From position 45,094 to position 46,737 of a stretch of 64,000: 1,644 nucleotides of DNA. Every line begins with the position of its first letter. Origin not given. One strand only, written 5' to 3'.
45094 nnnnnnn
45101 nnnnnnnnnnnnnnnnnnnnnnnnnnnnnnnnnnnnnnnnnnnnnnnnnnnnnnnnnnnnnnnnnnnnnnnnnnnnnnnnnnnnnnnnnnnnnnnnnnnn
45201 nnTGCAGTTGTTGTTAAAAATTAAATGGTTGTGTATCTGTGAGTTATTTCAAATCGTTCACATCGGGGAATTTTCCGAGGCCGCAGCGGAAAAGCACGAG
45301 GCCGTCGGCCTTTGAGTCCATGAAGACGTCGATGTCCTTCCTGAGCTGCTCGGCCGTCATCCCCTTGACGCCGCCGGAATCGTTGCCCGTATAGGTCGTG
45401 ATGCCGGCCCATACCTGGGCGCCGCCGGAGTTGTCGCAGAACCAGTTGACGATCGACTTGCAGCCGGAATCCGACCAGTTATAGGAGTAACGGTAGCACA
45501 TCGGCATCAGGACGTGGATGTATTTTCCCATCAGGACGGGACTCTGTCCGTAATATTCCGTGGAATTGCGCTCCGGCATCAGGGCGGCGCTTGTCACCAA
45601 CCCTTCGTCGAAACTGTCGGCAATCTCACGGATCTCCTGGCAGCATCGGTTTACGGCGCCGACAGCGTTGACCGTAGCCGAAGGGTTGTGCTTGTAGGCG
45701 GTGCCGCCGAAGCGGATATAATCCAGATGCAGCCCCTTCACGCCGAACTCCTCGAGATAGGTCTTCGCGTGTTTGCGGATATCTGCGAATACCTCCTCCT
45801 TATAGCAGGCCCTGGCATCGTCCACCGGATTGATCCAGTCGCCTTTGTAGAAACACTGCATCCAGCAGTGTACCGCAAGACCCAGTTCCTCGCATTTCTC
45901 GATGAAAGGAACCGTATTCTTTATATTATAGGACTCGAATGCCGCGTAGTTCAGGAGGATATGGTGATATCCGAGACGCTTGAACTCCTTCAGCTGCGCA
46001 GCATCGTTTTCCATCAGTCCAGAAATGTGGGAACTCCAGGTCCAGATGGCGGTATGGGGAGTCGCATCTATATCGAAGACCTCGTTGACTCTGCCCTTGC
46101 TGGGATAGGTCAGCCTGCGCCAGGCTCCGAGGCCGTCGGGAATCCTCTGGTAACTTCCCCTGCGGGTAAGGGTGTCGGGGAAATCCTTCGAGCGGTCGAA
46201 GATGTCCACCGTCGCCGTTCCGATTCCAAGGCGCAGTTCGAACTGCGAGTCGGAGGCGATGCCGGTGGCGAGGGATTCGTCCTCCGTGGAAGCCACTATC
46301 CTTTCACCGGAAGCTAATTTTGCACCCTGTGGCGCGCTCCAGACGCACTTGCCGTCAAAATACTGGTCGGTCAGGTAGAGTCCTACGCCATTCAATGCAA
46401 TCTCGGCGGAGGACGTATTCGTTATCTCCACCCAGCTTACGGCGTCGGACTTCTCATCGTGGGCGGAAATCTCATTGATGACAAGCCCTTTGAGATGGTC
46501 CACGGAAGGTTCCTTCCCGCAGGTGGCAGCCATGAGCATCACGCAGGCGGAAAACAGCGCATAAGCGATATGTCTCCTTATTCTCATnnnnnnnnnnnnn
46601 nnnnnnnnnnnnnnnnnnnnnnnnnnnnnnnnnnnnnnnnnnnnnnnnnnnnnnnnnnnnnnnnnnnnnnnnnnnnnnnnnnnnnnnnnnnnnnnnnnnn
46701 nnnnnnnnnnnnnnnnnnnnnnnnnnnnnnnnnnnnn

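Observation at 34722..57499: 23-kb SusC/SusD operon apparently wired for MurNAc/peptidoglycan rather than a dietary or host glycan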

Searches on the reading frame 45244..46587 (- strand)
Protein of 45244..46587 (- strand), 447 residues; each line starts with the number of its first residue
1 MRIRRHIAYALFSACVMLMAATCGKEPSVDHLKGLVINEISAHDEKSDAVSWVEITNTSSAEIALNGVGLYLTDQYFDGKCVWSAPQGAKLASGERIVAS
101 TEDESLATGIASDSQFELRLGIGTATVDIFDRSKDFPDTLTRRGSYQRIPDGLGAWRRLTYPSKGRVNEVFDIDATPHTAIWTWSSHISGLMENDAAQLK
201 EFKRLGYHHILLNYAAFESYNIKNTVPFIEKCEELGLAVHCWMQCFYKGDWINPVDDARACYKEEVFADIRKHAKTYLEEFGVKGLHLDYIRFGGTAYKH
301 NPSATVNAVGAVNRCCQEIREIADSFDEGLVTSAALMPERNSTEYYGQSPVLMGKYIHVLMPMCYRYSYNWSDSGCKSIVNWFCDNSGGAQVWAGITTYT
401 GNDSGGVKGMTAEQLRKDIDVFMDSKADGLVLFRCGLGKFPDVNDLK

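Call 3: search_protein_families(library=pfam, proteins=[window:45244-46587:-], max_evalue=0.01)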
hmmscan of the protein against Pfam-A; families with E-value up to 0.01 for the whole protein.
window:45244-46587:- (447 aa): 1 family
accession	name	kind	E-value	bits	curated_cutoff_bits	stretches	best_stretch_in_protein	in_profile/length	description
PF00932.25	LTD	-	9.5e-07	29.6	34.3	1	34-116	7-83/109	Lamin Tail Domain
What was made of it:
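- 45244..46587 (-): Lipoprotein (447 aa): N-terminal LTD-like beta-sandwich plus a DUF4015-type TIM barrel. Inferred surface endo-glycosidase. LTD 29.6 bits, below cut-off (call 3).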

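Call 5: search_protein_families(library=ncbifam, proteins=[window:45244-46587:-], max_evalue=0.01)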
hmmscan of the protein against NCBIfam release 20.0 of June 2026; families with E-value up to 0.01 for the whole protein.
window:45244-46587:- (447 aa): 0 families

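Call 25: search_solved_structures(query=window:45244-46587:-, max_evalue=1)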
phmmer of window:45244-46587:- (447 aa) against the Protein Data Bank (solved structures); distinct sequences matched with E-value up to 1: 0.

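Call 29: find_homologous_proteins(query=window:45244-46587:-, max_evalue=0.00001)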
Query window:45244-46587:- (447 aa): 307 proteins with E <= 0.00001 among 5212 candidates; the best 120 are listed.
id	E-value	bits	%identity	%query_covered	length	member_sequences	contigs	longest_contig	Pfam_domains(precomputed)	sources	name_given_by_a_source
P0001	2.3e-276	935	88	100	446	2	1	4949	PF00932.26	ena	-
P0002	1.7e-212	724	71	96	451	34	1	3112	PF00932.26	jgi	jgi:hypothetical protein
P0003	7.0e-210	716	70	95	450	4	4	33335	PF00932.26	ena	-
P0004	1.6e-206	704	67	97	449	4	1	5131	PF00932.26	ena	-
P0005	4.9e-202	690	69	94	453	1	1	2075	PF00932.26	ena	-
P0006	2.7e-198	677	66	98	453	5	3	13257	PF00932.26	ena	-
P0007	1.6e-197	675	67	95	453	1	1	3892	PF00932.26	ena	-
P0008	2.5e-197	674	66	97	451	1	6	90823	PF00932.26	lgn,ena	-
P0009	2.0e-196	671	65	100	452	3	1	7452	PF00932.26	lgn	-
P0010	2.1e-196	671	65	98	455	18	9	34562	PF00932.26,PF13200.13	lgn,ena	-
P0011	3.6e-196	670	69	93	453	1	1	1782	PF00932.26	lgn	-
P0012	7.4e-196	669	65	98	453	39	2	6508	PF00932.26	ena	-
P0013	3.2e-195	667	64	96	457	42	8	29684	PF00932.26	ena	-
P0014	4.0e-195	667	66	95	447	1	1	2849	PF00932.26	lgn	-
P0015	4.7e-195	667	65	98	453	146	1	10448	PF00932.26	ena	-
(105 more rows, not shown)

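Call 31: find_related_loci(query=A1, collection=genome_contigs, flank=10000)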
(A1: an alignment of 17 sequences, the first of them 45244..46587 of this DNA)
Query A1 (447 aa) in genome_contigs; peptide patterns used: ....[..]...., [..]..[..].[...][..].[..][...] (x = any residue, [..] = any of these).
77 stretches matched a pattern; 65 encode a relative of the query (tblastn E <= 1e-3); 62 distinct loci.
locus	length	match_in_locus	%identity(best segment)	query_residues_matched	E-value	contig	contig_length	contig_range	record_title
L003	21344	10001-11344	68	6-446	0e+0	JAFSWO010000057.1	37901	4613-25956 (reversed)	MAG: Bacteroidales bacterium isolate RGIG3539 Goat_Rumen.Co__c1529882, whole genome shotgun sequence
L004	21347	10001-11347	69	6-447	0e+0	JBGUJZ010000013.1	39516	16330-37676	MAG: Bacteroidales bacterium isolate ruminal_MAG_292 ruminal_MAG_292_contig_0013, whole genome shotgun sequence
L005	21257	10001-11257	68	33-446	0e+0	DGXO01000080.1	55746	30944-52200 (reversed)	MAG TPA_asm: Bacteroidales bacterium UBA4230 UBA4230_contig_6158, whole genome shotgun sequence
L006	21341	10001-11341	64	16-447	0e+0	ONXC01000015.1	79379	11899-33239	uncultured Bacteroidales bacterium isolate RUG722 genome assembly, contig: scaffold_446, whole genome shotgun sequence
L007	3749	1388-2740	64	5-446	0e+0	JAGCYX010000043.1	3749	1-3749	MAG: Bacteroidales bacterium isolate RGIG10249 Yak_Rumen-5__c797058, whole genome shotgun sequence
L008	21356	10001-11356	62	1-446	0e+0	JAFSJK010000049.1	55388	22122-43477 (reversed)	MAG: Bacteroidales bacterium isolate RGIG3197 Goat_Reticulum-1__c407673, whole genome shotgun sequence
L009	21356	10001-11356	62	1-446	0e+0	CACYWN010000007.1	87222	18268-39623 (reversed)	MAG: uncultured Bacteroidia bacterium isolate RUG12336 genome assembly, contig: RUG12336_asm_7, whole genome shotgun seq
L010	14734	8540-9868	59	5-447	0e+0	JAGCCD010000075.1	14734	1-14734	MAG: Bacteroidales bacterium isolate RGIG9657 Yak_Omasum-1__c312709, whole genome shotgun sequence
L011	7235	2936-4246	62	11-447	0e+0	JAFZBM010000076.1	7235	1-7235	MAG: Bacteroidales bacterium isolate RGIG7615 Water_buffalos_Omasum-5__c433704, whole genome shotgun sequence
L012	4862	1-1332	60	15-446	0e+0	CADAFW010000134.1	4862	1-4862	MAG: uncultured Bacteroidia bacterium isolate RUG13263 genome assembly, contig: RUG13263_asm_134, whole genome shotgun s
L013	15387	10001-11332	60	3-447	0e+0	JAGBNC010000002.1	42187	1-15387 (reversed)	MAG: Bacteroidales bacterium isolate RGIG9266 Water_deer_Rumen.Co__c58922, whole genome shotgun sequence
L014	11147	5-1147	67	70-446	9e-178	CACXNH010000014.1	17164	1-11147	MAG: uncultured Bacteroidia bacterium isolate RUG11406 genome assembly, contig: RUG11406_asm_14, whole genome shotgun se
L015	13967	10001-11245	61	29-446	2e-177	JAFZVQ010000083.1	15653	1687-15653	MAG: Bacteroidales bacterium isolate RGIG8139 Water_buffalos_Rumen-3__c1970001, whole genome shotgun sequence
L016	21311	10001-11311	64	16-446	0e+0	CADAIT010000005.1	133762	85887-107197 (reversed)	MAG: uncultured Bacteroidia bacterium isolate RUG13332 genome assembly, contig: RUG13332_asm_5, whole genome shotgun seq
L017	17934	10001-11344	57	3-445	1e-165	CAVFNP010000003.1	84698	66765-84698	Firmicutes bacterium CAG:460 isolate H07667-L1_cleanbin_000023 genome assembly, contig: Spades_H07667-L1_contig_155, who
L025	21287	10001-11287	56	14-446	3e-158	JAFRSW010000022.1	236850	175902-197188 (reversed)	MAG: Bacteroidales bacterium isolate RGIG2770 Goat_Omasum-5__c690015, whole genome shotgun sequence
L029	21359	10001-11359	53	2-446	1e-155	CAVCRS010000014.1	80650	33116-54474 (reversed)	Faecalibacillus sp. isolate H07605-L1_cleanbin_000027 genome assembly, contig: Spades_H07605-L1_contig_97, whole genome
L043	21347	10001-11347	47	3-446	4e-133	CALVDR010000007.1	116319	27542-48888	MAG: uncultured Bacteroidales bacterium isolate BRZ_MQ__bin2 genome assembly, contig: BRZ_MQ__NODE_230_length_116319_cov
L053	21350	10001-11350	46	1-446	3e-116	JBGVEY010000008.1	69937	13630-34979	MAG: Candidatus Cryptobacteroides sp. isolate fecal_MAG_402 fecal_MAG_402_contig_0008, whole genome shotgun sequence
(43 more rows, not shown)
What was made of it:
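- All related loci come from rumen, gut and anaerobic-digester metagenomes (call 31).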

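Call 49: predict_structure(alignment_id=A1)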
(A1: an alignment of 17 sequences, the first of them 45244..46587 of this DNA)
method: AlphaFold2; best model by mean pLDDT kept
length: 447 residues; sequences in the alignment: 17
mean_pLDDT: 90.7   pTM: 0.87
mean pLDDT of the five models: 90.7, 89.0, 89.1, 88.6, 87.9
residues with pLDDT >= 90: 352; 70-90: 62; 50-70: 25; < 50: 8
segments of 3 or more residues with pLDDT < 50: 19-24
pLDDT, mean of each block of 10 residues (from residue 1): 54 52 62 96 89 97 97 97 97 97 95 95 96 89 94 92 93 94 95 97 97 94 94 96 90 93 96 95 93 74 93 96 96 91 83 96 91 95 96 94 84 95 93 89 89
secondary structure, 60 per line:
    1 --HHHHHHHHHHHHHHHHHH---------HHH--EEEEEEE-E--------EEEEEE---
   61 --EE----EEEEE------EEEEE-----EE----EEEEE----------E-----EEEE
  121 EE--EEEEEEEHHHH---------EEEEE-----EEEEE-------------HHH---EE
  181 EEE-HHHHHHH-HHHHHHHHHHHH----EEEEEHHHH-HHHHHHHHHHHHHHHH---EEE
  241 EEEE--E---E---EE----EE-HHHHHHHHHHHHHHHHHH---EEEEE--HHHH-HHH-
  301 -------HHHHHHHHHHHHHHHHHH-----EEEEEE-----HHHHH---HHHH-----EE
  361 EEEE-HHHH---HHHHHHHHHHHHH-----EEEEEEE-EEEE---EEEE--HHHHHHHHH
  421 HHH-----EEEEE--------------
elements in order: H3-20 E35-41 E52-57 E69-73 E80-84 E96-100 E117-122 E125-131 H132-135 E145-149 E155-159 E179-183 H185-191 H193-204 E209-213 H214-217 H219-234 E238-244 H264-281 E285-289 H292-295 H308-325 E331-336 H342-346 H350-353 E359-364 H366-369 H373-385 E391-397 E399-402 E406-409 H412-423 E429-433
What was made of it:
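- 45244..46587 (-): AF2 pLDDT 90.7 (call 49).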

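Call 52: fold_search(model_id=the predicted structure, library=pdb)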
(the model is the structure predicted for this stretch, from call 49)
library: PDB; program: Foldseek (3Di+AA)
matches with E <= 10: 1812; with E <= 0.001: 556
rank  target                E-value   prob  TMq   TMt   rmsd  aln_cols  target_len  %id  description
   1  8dhe_C                1.1e-11  1.00  0.40  0.28  15.0       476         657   12  Tannerella forsythia beta-glucuronidase (mL1) (released 2023-05-17)
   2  5clt_C                1.1e-10  1.00  0.32  0.23  21.3       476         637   12  Crystal structure of human glycogen branching enzyme (GBE1) in complex with acarbose (released 2015-08-12)
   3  4bzy_C                2.0e-10  1.00  0.32  0.23  21.7       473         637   10  Crystal structure of human glycogen branching enzyme (GBE1) (released 2013-09-25)
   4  4bzy_A                2.3e-10  1.00  0.31  0.23  21.3       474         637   11  Crystal structure of human glycogen branching enzyme (GBE1) (released 2013-09-25)
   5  5x7g                  3.8e-10  1.00  0.32  0.22  14.4       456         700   10  Crystal Structure of Paenibacillus sp. 598K cycloisomaltooligosaccharide glucanotransferase (released 2017-04-26)
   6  5uj6_A                5.5e-10  1.00  0.36  0.22  14.8       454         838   11  Crystal Structure of Bacteroides Uniformis beta-glucuronidase (released 2017-06-28)
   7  6xxw                  5.8e-10  1.00  0.36  0.29  13.1       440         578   11  Structure of beta-D-Glucuronidase for Dictyoglomus thermophilum. (released 2020-07-15)
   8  5clt_A                6.2e-10  1.00  0.32  0.23  21.3       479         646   11  Crystal structure of human glycogen branching enzyme (GBE1) in complex with acarbose (released 2015-08-12)
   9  8dhl_B                8.4e-10  1.00  0.39  0.22  14.8       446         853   11  Tannerella forsythia beta-glucuronidase (L2) (released 2023-05-17)
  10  6d8g_A                1.0e-09  1.00  0.37  0.22  15.5       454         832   11  D341A D367A calcium binding mutant of Bacteroides uniformis beta-glucuronidase 2 (released 2018-10-17)
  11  21jh                  1.1e-09  1.00  0.36  0.28  16.4       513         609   10  Faecalibacterium duncaniae branching enzyme FdBE2 unliganded form (released 2025-12-31)
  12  8dhl_A                1.3e-09  1.00  0.39  0.23  14.4       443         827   11  Tannerella forsythia beta-glucuronidase (L2) (released 2023-05-17)
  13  5uj6_B                1.3e-09  1.00  0.36  0.22  14.9       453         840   10  Crystal Structure of Bacteroides Uniformis beta-glucuronidase (released 2017-06-28)
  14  21kg_A                1.3e-09  1.00  0.36  0.28  16.4       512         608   11  Faecalibacterium duncaniae branching enzyme FdBE2 maltohexaose complex (released 2025-12-31)
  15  5oq3                  1.6e-09  1.00  0.44  0.53   6.7       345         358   15  High resolution structure of the functional region of Cwp19 from Clostridium difficile (released 2017-11-01)
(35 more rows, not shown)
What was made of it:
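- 45244..46587 (-): Best single-domain structural matches are Cwp19 (TM 0.53) and SleL (call 52).
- Tried and rejected: I disregarded them in favour of the single-domain matches (call 52).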

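Call 84: search_protein_families(library=pfam, proteins=[L005:15302-16387:+, L008:15840-16919:+, L017:13825-14916:+, L029:13852-14916:+, L043:13852-14886:+, L053:16807-17856:+, L025:15012-16088:+], max_evalue=1)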
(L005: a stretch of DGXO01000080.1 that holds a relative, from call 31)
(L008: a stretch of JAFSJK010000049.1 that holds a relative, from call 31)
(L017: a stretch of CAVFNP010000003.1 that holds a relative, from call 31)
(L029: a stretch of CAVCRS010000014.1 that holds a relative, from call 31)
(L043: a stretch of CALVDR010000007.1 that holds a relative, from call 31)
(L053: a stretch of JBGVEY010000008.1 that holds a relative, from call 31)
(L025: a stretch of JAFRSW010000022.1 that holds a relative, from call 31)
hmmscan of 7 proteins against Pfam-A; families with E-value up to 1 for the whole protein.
L005:15302-16387:+ (361 aa): 4 families
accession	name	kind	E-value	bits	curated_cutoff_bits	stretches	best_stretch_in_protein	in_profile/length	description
PF01841.26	Transglut_core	-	3.2e-20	72.8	23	1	245-334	12-108/108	Transglutaminase-like superfamily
PF09373.15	PMBR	-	1.7e-06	28.3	24.9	2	52-73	10-31/33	Pseudomurein-binding repeat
PF04473.18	DUF553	-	3.3e-05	23.8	20.5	1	256-333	33-112/140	Transglutaminase-like domain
PF08139.17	LPAM_1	-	0.36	11.8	20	1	1-18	1-17/18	Prokaryotic membrane lipoprotein lipid attachment site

L008:15840-16919:+ (359 aa): 3 families
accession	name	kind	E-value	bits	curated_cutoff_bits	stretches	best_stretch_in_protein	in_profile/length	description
PF01841.26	Transglut_core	-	2e-17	63.8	23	1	239-332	9-108/108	Transglutaminase-like superfamily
PF09373.15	PMBR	-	0.0058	17.1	24.9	1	130-154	9-33/33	Pseudomurein-binding repeat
PF04473.18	DUF553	-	0.09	12.7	20.5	1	271-334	53-115/140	Transglutaminase-like domain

L017:13825-14916:+ (363 aa): 3 families
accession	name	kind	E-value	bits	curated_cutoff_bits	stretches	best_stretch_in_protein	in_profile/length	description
PF01841.26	Transglut_core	-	4.3e-22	78.9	23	1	239-336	5-108/108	Transglutaminase-like superfamily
PF04473.18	DUF553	-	0.0057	16.6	20.5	1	270-337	48-114/140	Transglutaminase-like domain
PF19544.4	DUF6068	-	0.027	13.7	25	1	12-46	7-41/392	Family of unknown function (DUF6068)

L029:13852-14916:+ (354 aa): 3 families
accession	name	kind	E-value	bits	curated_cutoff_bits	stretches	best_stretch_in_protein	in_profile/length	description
PF01841.26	Transglut_core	-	2.9e-22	79.4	23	1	230-327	5-108/108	Transglutaminase-like superfamily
PF04473.18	DUF553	-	0.014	15.3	20.5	1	260-330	47-116/140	Transglutaminase-like domain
PF09373.15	PMBR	-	0.032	14.7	24.9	0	182-206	9-33/33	Pseudomurein-binding repeat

L043:13852-14886:+ (344 aa): 1 family
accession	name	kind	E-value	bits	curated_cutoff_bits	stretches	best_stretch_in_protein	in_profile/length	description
PF01841.26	Transglut_core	-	8.7e-18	65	23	1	222-316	8-108/108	Transglutaminase-like superfamily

L053:16807-17856:+ (349 aa): 3 families
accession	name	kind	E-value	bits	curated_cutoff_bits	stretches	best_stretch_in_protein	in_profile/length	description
PF01841.26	Transglut_core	-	2.1e-20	73.4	23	1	222-321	5-108/108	Transglutaminase-like superfamily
PF04473.18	DUF553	-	0.031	14.2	20.5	1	231-331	33-123/140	Transglutaminase-like domain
PF00797.23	Acetyltransf_2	-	0.063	13.5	22.8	1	263-335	43-113/240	N-acetyltransferase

L025:15012-16088:+ (358 aa): 2 families
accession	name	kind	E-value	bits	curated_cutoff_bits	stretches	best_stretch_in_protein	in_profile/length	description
PF01841.26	Transglut_core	-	1.6e-18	67.4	23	1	243-331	13-108/108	Transglutaminase-like superfamily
PF04473.18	DUF553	-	0.0057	16.6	20.5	1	266-330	48-112/140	Transglutaminase-like domain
